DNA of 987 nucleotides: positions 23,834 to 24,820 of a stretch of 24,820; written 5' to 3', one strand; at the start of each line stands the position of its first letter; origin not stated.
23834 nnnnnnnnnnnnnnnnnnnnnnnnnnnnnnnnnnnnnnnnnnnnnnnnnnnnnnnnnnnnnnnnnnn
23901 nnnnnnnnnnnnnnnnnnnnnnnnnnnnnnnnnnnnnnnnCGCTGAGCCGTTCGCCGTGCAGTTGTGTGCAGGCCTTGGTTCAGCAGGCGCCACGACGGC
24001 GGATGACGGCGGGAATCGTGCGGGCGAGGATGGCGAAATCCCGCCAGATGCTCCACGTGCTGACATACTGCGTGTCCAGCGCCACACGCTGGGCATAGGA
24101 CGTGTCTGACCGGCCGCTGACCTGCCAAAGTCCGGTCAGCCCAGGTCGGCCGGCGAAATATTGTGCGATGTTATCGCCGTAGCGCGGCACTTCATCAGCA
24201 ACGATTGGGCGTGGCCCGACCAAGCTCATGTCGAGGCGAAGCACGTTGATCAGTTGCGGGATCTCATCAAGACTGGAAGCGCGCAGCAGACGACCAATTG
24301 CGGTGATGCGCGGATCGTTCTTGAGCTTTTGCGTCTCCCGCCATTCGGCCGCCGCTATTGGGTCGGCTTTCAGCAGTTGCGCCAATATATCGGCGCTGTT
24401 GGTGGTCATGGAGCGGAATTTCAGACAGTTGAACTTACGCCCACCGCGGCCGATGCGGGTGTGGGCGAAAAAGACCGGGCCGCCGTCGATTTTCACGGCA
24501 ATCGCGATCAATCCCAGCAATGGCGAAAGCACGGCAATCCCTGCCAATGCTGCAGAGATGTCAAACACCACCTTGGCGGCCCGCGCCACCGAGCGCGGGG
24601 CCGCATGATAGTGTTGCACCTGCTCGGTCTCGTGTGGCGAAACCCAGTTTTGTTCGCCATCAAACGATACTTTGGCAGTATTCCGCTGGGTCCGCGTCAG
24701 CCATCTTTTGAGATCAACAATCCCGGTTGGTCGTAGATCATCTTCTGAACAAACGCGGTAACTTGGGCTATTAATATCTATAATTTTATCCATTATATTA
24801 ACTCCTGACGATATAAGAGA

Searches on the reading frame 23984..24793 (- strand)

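Call 6: search_protein_families(library=pfam, proteins=[window:23984-24793:-], max_evalue=0.01)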
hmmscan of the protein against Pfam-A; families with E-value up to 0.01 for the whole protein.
window:23984-24793:- (270 aa): 1 family
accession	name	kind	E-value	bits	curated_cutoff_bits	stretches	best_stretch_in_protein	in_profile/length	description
PF02397.22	Bac_transf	-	8.2e-61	205.1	27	1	74-264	1-178/179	Bacterial sugar transferase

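Call 7: search_protein_families(library=ncbifam, proteins=[window:23984-24793:-], max_evalue=0.01)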
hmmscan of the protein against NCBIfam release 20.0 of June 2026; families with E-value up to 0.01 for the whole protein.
window:23984-24793:- (270 aa): 10 families
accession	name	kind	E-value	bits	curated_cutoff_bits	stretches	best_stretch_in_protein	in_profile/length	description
TIGR03022.1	WbaP_sugtrans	subfamily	2.1e-94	317.3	403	1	67-269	252-455/456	undecaprenyl-phosphate galactose phosphotransferase WbaP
TIGR03025.1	EPS_sugtrans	subfamily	1.6e-79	268.3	295.55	1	55-269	239-444/445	exopolysaccharide biosynthesis polyprenyl glycosylphosphotransferase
NF011751.0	PRK15204.1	equivalog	2.5e-71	240.7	907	1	59-269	265-475/476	undecaprenyl-phosphate galactose phosphotransferase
NF052601.1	undeca_RfbP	equivalog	1.7e-70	237.1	330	1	56-264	27-236/244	undecaprenyl-phosphate galactose phosphotransferase family protein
TIGR03023.1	WcaJ_sugtrans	equivalog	6.5e-62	210.3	410.75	1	64-269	253-452/453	undecaprenyl-phosphate glucose phosphotransferase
NF041877.1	EPS_EpsZ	equivalog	1.5e-56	192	800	1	64-269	256-458/459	exopolysaccharide biosynthesis polyisoprenyl-phosphate hexose-1-phosphate transferase EpsZ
TIGR03013.1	EpsB_2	subfamily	5.8e-36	124.5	393.35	1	69-269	250-442/443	TIGR03013 family XrtA/PEP-CTERM system glycosyltransferase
NF007518.0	PRK10124.1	equivalog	1.7e-32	112.8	684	1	66-260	266-454/464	undecaprenyl-phosphate glucose phosphotransferase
NF050817.1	PolSacchBiosHfsE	equivalog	5.5e-31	107.8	750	1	73-267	271-463/467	polysaccharide biosynthesis protein HfsE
NF045514.1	glycotran_HepC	equivalog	7.3e-21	74.5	140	1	61-198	104-213/220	heterocyst development glycosyltransferase HepC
